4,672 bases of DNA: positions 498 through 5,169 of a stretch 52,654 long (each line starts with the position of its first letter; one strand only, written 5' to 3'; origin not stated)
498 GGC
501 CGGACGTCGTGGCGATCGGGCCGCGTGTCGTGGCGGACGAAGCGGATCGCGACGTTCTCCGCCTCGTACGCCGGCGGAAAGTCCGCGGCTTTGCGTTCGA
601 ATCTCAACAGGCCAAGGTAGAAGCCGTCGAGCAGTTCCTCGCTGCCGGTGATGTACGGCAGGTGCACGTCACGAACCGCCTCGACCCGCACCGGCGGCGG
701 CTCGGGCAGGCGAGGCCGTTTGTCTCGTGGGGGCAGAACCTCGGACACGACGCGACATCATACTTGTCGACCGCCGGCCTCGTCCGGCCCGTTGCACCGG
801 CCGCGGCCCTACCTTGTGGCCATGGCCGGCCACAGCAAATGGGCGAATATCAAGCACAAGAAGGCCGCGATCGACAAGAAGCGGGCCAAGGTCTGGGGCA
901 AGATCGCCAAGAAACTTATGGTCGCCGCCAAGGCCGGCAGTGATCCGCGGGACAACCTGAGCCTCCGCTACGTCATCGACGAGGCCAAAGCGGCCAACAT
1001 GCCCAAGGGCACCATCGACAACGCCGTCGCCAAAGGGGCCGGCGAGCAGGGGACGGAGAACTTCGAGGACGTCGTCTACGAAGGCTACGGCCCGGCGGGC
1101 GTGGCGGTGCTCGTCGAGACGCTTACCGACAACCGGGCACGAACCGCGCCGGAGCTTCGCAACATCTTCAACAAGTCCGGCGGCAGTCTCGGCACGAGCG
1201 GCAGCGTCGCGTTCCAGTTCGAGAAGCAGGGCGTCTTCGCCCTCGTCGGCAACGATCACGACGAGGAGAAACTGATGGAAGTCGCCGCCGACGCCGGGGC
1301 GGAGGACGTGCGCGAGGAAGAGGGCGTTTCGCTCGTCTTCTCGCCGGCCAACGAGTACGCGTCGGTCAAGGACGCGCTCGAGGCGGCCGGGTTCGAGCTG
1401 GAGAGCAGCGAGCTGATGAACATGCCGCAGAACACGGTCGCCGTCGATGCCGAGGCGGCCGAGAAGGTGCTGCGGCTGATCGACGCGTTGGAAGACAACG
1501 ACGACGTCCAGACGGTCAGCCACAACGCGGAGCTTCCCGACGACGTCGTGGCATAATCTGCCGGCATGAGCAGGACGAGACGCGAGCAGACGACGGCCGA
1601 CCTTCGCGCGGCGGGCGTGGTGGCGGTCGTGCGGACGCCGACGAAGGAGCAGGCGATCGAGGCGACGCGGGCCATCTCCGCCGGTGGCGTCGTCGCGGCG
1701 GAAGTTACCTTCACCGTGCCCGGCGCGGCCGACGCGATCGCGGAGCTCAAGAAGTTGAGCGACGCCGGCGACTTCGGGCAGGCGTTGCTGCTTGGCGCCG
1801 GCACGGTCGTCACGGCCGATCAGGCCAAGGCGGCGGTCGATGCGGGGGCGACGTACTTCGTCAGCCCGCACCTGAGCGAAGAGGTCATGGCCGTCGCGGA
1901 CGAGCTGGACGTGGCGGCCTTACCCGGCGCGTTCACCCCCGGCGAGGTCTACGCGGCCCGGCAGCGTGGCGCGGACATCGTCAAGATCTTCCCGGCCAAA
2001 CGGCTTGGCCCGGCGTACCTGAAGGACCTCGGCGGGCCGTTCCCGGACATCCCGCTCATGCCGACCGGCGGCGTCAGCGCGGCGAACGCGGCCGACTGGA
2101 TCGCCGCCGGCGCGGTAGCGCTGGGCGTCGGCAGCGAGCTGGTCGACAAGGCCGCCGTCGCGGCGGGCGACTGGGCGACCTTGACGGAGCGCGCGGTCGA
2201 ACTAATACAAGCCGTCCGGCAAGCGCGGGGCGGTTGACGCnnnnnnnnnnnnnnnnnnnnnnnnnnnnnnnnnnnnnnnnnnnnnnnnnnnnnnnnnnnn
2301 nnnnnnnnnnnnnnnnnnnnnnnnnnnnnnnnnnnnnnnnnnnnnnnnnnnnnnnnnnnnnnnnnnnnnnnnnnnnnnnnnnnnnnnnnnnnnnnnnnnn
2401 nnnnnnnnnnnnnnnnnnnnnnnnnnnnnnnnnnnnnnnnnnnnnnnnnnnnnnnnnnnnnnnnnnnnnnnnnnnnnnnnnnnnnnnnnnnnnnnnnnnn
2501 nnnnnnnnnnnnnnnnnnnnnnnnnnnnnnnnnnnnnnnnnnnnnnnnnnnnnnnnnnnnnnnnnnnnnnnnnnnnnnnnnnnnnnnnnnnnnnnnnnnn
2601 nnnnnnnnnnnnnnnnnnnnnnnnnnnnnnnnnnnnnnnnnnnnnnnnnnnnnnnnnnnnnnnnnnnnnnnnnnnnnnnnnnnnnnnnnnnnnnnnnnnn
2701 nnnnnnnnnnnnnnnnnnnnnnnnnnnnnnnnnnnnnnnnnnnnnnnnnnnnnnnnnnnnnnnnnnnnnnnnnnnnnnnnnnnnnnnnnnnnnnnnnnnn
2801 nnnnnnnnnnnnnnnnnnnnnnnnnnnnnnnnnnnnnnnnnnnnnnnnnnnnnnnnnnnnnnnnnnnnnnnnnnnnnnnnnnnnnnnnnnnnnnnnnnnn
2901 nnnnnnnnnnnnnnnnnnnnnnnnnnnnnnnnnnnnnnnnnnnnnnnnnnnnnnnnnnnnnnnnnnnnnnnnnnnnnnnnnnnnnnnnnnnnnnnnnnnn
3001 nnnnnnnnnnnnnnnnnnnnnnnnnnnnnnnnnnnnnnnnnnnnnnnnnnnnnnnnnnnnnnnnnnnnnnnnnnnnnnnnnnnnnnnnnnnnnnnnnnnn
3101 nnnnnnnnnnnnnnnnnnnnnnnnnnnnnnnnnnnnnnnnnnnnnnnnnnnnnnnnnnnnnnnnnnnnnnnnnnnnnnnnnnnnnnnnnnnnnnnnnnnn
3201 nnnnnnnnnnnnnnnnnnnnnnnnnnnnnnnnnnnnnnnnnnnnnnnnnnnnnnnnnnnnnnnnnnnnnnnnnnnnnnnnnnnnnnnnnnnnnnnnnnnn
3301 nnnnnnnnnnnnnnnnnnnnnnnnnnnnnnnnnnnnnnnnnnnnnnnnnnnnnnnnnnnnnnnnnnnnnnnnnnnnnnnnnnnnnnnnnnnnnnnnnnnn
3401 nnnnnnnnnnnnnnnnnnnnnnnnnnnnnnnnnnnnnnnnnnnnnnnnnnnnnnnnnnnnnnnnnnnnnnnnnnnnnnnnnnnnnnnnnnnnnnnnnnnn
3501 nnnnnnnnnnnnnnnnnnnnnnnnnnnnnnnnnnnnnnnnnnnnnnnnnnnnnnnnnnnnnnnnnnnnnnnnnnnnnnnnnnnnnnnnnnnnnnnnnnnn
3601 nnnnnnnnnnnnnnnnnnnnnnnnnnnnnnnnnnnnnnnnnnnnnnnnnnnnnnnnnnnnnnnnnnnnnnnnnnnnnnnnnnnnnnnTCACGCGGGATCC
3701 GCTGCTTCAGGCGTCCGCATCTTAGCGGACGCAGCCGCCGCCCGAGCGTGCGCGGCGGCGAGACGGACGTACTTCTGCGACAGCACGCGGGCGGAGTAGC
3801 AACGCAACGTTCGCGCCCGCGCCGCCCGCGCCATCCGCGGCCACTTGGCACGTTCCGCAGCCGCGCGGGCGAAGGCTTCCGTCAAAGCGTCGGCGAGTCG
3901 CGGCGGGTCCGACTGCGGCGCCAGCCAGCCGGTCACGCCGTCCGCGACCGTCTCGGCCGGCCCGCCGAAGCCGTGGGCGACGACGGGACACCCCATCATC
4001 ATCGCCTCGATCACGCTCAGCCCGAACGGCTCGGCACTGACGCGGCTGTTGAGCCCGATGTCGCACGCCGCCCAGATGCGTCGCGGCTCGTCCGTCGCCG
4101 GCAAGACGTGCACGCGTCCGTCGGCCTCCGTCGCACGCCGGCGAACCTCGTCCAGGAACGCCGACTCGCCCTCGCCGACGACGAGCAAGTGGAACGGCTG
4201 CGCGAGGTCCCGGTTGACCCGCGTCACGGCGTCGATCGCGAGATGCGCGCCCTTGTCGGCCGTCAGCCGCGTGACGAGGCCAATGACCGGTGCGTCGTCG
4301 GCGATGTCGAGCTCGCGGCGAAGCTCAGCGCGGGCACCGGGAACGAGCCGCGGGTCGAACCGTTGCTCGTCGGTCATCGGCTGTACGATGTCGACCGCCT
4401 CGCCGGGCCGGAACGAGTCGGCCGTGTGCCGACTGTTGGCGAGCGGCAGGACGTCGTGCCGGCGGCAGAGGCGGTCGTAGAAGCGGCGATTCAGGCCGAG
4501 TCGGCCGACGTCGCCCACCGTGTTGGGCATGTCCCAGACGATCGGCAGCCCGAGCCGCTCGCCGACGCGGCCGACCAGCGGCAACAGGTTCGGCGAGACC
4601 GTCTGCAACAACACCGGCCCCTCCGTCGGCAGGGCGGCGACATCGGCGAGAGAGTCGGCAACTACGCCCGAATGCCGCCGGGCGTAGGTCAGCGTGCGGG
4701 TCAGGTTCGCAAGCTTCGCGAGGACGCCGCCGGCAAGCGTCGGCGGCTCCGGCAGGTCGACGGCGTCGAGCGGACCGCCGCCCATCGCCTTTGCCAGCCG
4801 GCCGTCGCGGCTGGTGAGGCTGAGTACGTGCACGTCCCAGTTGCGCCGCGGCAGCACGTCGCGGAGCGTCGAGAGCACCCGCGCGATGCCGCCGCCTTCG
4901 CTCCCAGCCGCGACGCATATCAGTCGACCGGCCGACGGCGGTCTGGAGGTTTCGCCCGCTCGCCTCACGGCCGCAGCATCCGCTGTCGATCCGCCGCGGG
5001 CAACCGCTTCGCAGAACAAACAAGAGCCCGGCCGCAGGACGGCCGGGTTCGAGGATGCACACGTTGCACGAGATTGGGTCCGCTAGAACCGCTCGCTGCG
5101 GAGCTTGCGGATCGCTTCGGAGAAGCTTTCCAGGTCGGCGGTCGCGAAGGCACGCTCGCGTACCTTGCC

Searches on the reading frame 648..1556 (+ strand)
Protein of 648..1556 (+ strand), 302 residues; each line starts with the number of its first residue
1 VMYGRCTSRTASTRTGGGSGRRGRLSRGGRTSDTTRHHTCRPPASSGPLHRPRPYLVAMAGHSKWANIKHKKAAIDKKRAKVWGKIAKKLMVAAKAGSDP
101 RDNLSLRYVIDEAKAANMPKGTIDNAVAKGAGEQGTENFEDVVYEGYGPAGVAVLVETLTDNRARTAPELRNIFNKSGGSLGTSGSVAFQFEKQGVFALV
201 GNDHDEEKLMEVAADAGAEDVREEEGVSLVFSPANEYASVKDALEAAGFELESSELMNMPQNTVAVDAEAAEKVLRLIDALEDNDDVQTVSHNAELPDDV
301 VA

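Call 15: search_protein_families(library=pfam, proteins=[window:648-1556:+], max_evalue=0.001)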
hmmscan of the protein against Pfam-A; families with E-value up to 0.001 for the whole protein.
window:648-1556:+ (302 aa): 2 families
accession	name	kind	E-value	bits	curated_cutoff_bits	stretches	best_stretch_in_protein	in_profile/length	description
PF01709.26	Transcrip_reg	-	1.2e-56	191.2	27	1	139-294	1-160/160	TACO1/YebC second and third domain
PF20772.2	TACO1_YebC_N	-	7.4e-26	90.9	36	1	63-133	1-73/73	TACO1/YebC protein N-terminal domain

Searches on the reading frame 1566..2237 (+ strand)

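Call 15: search_protein_families(library=pfam, proteins=[window:1566-2237:+], max_evalue=0.001)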
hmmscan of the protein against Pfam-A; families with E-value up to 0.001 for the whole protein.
window:1566-2237:+ (223 aa): 1 family
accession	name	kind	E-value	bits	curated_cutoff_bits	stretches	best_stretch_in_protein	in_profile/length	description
PF01081.25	Aldolase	-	4.9e-44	150.5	27.8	1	12-207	4-194/196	KDPG and KHG aldolase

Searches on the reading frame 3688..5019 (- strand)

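Call 15: search_protein_families(library=pfam, proteins=[window:3688-5019:-], max_evalue=0.001)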
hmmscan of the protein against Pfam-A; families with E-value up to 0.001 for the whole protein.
window:3688-5019:- (443 aa): 3 families
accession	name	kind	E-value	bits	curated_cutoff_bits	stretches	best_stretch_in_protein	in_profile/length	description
PF00534.26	Glycos_transf_1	-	5e-27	95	26.4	1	230-393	2-165/172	Glycosyl transferases group 1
PF13692.12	Glyco_trans_1_4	-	4.1e-26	92.4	27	1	244-382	2-139/142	Glycosyl transferases group 1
PF20706.3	GT4-conflict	-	2.2e-08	34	26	1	224-405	176-368/385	Family 4 Glycosyltransferase in conflict systems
